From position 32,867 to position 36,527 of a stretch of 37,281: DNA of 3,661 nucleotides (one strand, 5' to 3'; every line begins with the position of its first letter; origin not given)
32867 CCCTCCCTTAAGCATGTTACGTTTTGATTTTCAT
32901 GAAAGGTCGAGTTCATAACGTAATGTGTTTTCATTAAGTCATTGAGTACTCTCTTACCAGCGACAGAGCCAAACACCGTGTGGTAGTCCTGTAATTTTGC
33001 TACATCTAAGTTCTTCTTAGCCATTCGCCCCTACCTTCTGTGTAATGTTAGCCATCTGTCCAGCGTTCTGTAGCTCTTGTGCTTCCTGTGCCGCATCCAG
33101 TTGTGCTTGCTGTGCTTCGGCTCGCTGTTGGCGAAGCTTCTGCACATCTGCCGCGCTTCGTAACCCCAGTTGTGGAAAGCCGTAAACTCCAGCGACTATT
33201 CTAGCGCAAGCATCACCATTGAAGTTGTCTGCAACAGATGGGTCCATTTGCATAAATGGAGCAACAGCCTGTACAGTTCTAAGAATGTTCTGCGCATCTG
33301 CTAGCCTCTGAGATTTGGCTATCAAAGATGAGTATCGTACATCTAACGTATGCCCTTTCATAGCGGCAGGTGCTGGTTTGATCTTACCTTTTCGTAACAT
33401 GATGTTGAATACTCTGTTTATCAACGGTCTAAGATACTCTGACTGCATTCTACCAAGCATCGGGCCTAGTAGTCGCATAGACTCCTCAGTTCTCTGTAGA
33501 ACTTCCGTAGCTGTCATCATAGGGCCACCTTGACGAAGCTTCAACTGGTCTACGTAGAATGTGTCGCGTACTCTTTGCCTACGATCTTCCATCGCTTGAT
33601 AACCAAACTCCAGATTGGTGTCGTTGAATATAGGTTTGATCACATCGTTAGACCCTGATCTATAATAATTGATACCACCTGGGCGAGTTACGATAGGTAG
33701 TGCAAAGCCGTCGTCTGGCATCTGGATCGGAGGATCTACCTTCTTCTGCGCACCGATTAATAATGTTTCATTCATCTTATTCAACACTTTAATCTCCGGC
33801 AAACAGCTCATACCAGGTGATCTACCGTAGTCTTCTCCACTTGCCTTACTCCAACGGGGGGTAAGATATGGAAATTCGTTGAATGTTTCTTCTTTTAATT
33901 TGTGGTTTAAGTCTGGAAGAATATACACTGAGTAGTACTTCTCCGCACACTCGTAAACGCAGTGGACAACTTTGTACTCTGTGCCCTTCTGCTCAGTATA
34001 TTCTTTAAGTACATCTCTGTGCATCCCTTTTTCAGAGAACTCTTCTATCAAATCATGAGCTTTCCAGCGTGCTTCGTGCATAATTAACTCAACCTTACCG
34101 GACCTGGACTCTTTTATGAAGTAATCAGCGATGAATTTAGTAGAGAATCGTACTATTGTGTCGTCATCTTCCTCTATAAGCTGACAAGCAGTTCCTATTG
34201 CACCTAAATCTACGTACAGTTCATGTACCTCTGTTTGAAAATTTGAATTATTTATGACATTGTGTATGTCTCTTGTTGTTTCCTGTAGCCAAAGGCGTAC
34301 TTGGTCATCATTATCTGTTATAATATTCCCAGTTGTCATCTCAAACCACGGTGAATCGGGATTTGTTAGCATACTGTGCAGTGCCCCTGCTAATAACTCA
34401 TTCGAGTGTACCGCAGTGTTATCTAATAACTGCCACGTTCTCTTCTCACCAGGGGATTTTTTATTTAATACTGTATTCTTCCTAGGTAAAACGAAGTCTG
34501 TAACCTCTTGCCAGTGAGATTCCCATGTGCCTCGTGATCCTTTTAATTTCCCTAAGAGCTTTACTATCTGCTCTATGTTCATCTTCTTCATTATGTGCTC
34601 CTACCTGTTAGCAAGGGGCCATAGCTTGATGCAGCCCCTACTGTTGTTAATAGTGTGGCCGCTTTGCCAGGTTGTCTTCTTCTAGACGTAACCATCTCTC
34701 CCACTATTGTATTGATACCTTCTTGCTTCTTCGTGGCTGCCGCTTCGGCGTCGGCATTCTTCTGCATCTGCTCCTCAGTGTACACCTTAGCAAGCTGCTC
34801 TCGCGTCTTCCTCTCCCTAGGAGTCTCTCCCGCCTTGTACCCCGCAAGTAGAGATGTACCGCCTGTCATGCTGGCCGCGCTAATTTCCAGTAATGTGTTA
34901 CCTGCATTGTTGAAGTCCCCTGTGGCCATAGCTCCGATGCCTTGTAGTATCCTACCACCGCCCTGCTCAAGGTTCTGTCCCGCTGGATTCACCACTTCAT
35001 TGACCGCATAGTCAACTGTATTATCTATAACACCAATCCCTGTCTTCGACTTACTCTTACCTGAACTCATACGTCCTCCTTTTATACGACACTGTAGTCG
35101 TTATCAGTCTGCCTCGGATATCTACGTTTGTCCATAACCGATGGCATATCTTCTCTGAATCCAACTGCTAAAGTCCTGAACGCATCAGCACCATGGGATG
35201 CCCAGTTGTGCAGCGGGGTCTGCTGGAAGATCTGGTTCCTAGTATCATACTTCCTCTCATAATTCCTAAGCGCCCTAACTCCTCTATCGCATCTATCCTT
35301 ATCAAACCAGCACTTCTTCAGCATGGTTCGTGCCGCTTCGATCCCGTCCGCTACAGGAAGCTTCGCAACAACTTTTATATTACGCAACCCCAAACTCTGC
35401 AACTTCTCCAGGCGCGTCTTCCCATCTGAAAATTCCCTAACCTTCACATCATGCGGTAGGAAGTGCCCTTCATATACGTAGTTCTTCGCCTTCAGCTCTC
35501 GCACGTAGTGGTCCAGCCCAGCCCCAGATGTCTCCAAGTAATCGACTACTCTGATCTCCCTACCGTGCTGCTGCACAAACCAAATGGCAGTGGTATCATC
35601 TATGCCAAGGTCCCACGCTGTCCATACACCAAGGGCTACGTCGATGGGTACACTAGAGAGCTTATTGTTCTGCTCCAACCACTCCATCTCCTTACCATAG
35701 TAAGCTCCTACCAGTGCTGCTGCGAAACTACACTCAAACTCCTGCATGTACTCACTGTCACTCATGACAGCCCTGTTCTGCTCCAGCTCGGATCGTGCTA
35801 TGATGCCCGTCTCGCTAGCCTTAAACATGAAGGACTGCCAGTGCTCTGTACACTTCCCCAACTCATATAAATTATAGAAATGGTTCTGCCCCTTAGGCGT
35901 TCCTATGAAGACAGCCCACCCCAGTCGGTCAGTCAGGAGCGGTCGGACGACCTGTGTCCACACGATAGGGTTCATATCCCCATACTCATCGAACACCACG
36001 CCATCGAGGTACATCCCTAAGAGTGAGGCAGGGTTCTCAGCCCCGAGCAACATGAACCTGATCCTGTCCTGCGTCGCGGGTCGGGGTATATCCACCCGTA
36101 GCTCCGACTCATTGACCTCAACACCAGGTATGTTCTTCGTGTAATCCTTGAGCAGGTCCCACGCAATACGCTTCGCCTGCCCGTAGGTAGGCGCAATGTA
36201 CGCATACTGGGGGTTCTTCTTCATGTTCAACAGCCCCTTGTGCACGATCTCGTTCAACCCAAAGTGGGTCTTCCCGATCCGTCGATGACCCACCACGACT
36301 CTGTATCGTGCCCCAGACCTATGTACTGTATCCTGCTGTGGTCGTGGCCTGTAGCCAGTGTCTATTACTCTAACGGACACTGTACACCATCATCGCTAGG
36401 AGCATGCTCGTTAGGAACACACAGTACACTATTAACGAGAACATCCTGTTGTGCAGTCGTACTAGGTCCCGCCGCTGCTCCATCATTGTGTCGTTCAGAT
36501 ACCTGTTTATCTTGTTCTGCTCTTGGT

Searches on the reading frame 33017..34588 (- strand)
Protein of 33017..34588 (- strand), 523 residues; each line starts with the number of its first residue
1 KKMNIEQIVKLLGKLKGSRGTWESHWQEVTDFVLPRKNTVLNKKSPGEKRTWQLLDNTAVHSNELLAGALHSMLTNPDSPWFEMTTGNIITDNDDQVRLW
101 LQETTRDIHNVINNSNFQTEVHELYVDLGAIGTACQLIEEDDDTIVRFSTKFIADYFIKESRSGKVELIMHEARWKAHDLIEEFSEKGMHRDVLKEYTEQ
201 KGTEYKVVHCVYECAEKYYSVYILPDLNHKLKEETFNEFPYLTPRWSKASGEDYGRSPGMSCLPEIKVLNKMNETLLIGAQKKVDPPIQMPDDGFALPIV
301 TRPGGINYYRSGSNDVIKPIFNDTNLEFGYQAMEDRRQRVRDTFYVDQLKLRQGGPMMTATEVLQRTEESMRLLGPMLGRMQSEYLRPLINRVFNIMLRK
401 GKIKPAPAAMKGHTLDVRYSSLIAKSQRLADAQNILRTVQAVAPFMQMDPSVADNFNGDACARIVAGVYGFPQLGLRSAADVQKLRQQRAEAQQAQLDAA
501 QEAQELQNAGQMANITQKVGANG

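Call 30: search_protein_families(library=phrogs, proteins=[window:33017-34588:-], max_evalue=0.00001)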
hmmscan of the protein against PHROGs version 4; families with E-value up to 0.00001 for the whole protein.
window:33017-34588:- (523 aa): 4 families
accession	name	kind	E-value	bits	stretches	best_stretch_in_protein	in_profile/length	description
phrog_332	-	connector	8.9e-136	454.5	1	3-514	9-543/560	head-tail adaptor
phrog_21643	-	unknown function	4.4e-48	164.7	1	270-511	5-246/268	-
phrog_21528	-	unknown function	1.4e-42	146.7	1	3-218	1-220/224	-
phrog_449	-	connector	4.6e-38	132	1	6-514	6-513/520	head-tail adaptor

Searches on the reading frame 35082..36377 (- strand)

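Call 30: search_protein_families(library=phrogs, proteins=[window:35082-36377:-], max_evalue=0.00001)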
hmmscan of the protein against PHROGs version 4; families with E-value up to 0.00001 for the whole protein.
window:35082-36377:- (431 aa): 3 families
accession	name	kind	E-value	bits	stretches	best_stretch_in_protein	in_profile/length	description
phrog_2472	-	unknown function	7.3e-46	158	1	215-406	108-307/324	-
phrog_2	-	head and packaging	1.1e-36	127.9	1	9-416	264-599/807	terminase large subunit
phrog_7579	-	head and packaging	1.3e-07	32.1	1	10-219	4-214/239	terminase large subunit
